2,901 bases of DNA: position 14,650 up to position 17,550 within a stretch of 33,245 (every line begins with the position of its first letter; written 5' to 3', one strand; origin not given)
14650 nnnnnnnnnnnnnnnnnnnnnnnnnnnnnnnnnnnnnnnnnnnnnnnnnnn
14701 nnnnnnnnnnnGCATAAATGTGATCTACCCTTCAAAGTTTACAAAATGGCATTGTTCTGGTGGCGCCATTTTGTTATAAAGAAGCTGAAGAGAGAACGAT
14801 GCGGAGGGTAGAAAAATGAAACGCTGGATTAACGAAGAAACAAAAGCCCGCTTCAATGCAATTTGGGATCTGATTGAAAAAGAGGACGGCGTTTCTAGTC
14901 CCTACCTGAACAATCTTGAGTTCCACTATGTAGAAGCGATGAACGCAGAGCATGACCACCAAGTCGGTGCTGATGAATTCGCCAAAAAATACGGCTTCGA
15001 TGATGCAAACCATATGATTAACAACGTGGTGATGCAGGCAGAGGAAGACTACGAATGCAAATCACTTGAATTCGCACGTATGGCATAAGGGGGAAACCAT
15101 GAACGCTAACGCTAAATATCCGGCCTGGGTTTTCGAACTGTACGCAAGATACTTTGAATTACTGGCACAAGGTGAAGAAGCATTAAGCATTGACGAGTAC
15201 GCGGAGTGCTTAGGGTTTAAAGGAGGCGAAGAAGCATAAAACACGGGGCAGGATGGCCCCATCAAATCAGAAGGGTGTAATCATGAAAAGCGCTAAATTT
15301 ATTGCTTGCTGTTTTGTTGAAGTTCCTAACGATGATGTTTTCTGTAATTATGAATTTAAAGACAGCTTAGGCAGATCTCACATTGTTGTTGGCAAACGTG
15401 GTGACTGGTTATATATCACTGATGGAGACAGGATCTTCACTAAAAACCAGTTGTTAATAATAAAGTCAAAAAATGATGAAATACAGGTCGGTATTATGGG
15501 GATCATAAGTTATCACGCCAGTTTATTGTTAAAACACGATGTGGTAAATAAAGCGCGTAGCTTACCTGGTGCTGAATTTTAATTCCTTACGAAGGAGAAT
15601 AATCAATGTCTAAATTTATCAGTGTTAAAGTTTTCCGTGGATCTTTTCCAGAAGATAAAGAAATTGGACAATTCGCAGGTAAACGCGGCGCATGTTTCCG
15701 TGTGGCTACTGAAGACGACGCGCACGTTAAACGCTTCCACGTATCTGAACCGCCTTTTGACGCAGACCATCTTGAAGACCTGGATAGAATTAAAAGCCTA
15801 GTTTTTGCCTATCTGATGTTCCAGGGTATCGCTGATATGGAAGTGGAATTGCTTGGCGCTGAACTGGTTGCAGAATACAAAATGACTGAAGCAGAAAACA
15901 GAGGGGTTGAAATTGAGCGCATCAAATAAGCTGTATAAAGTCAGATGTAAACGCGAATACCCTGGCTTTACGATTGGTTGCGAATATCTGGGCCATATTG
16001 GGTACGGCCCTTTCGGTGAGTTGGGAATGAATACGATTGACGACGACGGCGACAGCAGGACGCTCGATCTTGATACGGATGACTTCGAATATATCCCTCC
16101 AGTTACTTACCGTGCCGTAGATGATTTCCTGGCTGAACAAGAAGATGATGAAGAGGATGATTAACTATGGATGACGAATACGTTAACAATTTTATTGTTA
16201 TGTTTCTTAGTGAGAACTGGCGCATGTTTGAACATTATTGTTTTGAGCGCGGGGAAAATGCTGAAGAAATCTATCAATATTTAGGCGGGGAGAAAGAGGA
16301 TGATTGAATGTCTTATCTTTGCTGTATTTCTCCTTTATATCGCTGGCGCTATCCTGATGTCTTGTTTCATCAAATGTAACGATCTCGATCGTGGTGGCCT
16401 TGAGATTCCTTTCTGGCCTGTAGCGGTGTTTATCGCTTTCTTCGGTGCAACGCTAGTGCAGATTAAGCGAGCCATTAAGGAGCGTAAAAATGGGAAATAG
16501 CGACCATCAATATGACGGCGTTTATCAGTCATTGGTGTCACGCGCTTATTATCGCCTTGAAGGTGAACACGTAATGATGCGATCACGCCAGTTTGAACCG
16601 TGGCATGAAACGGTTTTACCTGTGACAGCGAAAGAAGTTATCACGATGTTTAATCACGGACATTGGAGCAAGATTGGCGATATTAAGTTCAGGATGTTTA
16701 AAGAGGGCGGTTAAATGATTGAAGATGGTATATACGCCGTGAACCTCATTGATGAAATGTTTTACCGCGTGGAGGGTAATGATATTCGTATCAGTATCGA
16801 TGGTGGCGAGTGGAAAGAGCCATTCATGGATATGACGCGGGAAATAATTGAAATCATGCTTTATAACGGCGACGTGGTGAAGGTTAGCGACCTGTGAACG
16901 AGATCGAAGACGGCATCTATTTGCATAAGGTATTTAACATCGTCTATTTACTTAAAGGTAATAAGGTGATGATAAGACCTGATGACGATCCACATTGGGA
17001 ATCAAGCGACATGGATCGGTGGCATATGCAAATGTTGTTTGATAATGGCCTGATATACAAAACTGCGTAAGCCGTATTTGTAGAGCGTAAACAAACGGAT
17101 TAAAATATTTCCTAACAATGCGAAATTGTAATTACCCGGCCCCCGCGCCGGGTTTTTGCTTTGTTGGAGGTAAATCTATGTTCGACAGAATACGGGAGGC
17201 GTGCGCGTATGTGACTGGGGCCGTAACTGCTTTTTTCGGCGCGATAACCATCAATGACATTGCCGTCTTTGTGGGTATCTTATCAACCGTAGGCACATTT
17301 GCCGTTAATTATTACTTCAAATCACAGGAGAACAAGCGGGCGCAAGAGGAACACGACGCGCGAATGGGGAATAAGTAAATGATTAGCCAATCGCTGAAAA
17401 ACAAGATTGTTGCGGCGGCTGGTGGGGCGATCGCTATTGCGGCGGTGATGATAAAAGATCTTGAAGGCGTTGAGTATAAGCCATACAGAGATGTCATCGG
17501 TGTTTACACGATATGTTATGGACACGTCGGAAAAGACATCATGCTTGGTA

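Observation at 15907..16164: Small protein with an extremely acidic C-terminal half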

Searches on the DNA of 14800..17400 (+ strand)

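Call 3: search_dna_similar(query=window:14800-17400:+, collection=phages, mode=near, max_rows=20)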
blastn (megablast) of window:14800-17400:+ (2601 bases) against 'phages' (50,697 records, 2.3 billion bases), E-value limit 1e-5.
Records with a match: 7; places in all: 7; records where one place covers at least 80% of the query: 0.
Best place of each record, by identity: 90-95% 1; 80-90% 6.
By first word of the organism name: Escherichia 6; Enterobacteria 1.
By host as written in the record: Escherichia coli K-12 5; Escherichia coli 1; Escherichia coli str. K-12 substr. W3110 1.
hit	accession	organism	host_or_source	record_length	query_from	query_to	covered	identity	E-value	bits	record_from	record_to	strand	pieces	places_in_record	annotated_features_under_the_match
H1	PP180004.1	Escherichia phage mEp044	Escherichia coli K-12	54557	300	2601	68%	84.6%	0e+0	1749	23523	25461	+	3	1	hypothetical protein (x8) | lysozyme R | terminator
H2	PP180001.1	Escherichia phage mEp010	Escherichia coli K-12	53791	300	2601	60%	84.3%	0e+0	1523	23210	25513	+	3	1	hypothetical protein (x11) | terminator | lysozyme R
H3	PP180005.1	Escherichia phage mEp554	Escherichia coli K-12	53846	782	2601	42%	87.6%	0e+0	1272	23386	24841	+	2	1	hypothetical protein (x7) | lysozyme R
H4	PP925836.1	Escherichia phage MagusPhagus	Escherichia coli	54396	300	2599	37%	85.2%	6e-154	982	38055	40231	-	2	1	hypothetical protein (x9) | holin | endolysin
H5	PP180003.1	Escherichia phage mEp515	Escherichia coli K-12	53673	440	2601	34%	90.1%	0e+0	1130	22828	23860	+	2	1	hypothetical protein (x4) | terminator | lysozyme R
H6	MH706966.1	Enterobacteria phage mEp021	Escherichia coli str. K-12 substr. W3110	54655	440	2601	34%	89.9%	0e+0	1124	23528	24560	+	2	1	hypothetical protein (x3) | putative class II holin | putative lysozyme | terminator | ribosome_binding_site (x5)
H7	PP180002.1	Escherichia phage mEp013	Escherichia coli K-12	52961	2002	2601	23%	87.4%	0e+0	688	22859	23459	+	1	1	hypothetical protein (x3) | terminator | lysozyme R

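Call 7: get_annotated_region(hit=H1, flank=4000)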
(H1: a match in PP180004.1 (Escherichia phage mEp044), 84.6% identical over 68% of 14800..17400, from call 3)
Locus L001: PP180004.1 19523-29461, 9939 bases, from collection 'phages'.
description: Escherichia phage mEp044, complete genome.
organism: Escherichia phage mEp044 (NCBI taxid 3121469)
taxonomy: Viruses; Duplodnaviria; Heunggongvirae; Uroviricota; Caudoviricetes
host: Escherichia coli K-12; source: human feces; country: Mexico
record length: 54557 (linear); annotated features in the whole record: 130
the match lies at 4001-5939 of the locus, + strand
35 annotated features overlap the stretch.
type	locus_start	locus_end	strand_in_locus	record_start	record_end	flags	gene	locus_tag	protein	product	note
CDS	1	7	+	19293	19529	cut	-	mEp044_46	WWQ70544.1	hypothetical protein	rasttk_feature_creation_tool=/opt/patric-common/ runtime/bin/phanotate version Unknown; ...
CDS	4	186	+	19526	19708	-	-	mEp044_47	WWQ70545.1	hypothetical protein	rasttk_feature_creation_tool=/opt/patric-common/ runtime/bin/phanotate version Unknown; ...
CDS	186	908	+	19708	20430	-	-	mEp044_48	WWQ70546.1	hypothetical protein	rasttk_feature_creation_tool=/opt/patric-common/ runtime/bin/phanotate version Unknown; ...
CDS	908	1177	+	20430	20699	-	-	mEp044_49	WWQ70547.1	hypothetical protein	rasttk_feature_creation_tool=/opt/patric-common/ runtime/bin/phanotate version Unknown; ...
CDS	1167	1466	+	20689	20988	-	-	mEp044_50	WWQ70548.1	hypothetical protein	rasttk_feature_creation_tool=/opt/patric-common/ runtime/bin/phanotate version Unknown; ...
CDS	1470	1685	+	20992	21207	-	-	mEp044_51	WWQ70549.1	hypothetical protein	rasttk_feature_creation_tool=/opt/patric-common/ runtime/bin/phanotate version Unknown; ...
CDS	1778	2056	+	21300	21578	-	-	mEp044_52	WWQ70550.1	hypothetical protein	rasttk_feature_creation_tool=/opt/patric-common/ runtime/bin/phanotate version Unknown; ...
CDS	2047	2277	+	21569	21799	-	-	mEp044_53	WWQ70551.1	hypothetical protein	rasttk_feature_creation_tool=/opt/patric-common/ runtime/bin/phanotate version Unknown; ...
CDS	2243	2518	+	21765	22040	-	-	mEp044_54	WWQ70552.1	hypothetical protein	rasttk_feature_creation_tool=/opt/patric-common/ runtime/bin/phanotate version Unknown; ...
CDS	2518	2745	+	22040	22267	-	-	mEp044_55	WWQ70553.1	hypothetical protein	rasttk_feature_creation_tool=/opt/patric-common/ runtime/bin/phanotate version Unknown; ...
CDS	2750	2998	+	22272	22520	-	-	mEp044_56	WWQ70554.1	hypothetical protein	rasttk_feature_creation_tool=/opt/patric-common/ runtime/bin/phanotate version Unknown; ...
CDS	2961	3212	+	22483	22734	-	-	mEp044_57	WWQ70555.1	hypothetical protein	rasttk_feature_creation_tool=/opt/patric-common/ runtime/bin/phanotate version Unknown; ...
CDS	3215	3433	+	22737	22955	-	-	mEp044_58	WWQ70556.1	hypothetical protein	rasttk_feature_creation_tool=/opt/patric-common/ runtime/bin/phanotate version Unknown; ...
CDS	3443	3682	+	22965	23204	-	-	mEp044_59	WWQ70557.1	hypothetical protein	rasttk_feature_creation_tool=/opt/patric-common/ runtime/bin/phanotate version Unknown; ...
CDS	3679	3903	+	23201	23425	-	-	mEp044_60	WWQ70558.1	hypothetical protein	rasttk_feature_creation_tool=/opt/patric-common/ runtime/bin/phanotate version Unknown; ...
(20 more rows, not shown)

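Call 79: search_dna_similar(query=window:15913-16164:+, collection=ecoli_genomes, mode=near, max_rows=8)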
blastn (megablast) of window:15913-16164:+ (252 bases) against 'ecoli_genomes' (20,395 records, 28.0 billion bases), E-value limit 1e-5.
Records with a match: 5; places in all: 5; records where one place covers at least 80% of the query: 5.
Genomes with a match: 5 of 5426; with a place that covers at least 80% of the query: 5. Places per genome that has any: lowest 1, median 1, highest 1. On chromosomes: 5 places; on plasmids: 0.
Best place of each record, by identity: 95-99% 2; 90-95% 2; 80-90% 1.
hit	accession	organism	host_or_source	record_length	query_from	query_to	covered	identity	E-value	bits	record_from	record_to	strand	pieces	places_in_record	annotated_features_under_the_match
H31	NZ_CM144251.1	Escherichia coli strain LP-26-E1-261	not applicable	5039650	1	252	100%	95.6%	5e-110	405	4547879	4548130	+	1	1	hypothetical protein (x2)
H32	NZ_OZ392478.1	Escherichia coli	not applicable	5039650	1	252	100%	95.6%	5e-110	405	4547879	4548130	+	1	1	hypothetical protein (x2)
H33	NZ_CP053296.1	Escherichia coli strain M1/5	Homo sapiens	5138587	1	252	100%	92.5%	1e-96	361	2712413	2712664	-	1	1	hypothetical protein (x2)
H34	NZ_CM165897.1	Escherichia coli strain N25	Homo sapiens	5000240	1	233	92%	93.6%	9e-93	348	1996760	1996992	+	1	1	hypothetical protein (x2)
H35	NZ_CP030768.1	Escherichia coli strain 2017C-4173W12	missing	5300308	1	250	99%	86.0%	7e-69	268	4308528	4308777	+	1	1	hypothetical protein (x3)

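Call 80: get_annotated_region(hit=H31, flank=1200)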
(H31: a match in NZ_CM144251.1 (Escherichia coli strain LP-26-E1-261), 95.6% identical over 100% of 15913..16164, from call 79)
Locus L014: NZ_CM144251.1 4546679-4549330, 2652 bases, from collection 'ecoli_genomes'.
description: Escherichia coli strain LP-26-E1-261 chromosome, whole genome shotgun sequence
organism: Escherichia coli strain LP-26-E1-261 (NCBI taxid 562)
replicon: chromosome; assembly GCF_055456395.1
host: not applicable; source: River; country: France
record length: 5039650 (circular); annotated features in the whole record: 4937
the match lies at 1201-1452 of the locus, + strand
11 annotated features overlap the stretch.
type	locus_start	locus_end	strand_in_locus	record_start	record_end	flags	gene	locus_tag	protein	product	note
CDS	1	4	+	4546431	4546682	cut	-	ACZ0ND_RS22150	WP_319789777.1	hypothetical protein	-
CDS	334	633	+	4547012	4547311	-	-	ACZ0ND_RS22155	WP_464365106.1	hypothetical protein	-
CDS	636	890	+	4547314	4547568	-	-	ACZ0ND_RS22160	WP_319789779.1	hypothetical protein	-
CDS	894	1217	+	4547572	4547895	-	-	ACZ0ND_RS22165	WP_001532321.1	hypothetical protein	-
CDS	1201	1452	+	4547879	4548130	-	-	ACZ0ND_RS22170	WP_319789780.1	hypothetical protein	-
CDS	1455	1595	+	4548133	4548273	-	-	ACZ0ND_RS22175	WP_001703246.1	hypothetical protein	-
CDS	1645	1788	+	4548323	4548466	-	-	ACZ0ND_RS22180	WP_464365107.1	hypothetical protein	-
CDS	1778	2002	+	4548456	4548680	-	-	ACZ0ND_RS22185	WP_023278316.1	hypothetical protein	-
CDS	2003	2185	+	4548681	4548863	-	-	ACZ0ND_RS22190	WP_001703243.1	hypothetical protein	-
CDS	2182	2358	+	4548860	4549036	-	-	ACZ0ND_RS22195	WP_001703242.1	hypothetical protein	-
CDS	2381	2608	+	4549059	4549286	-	-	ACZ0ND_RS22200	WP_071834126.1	hypothetical protein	-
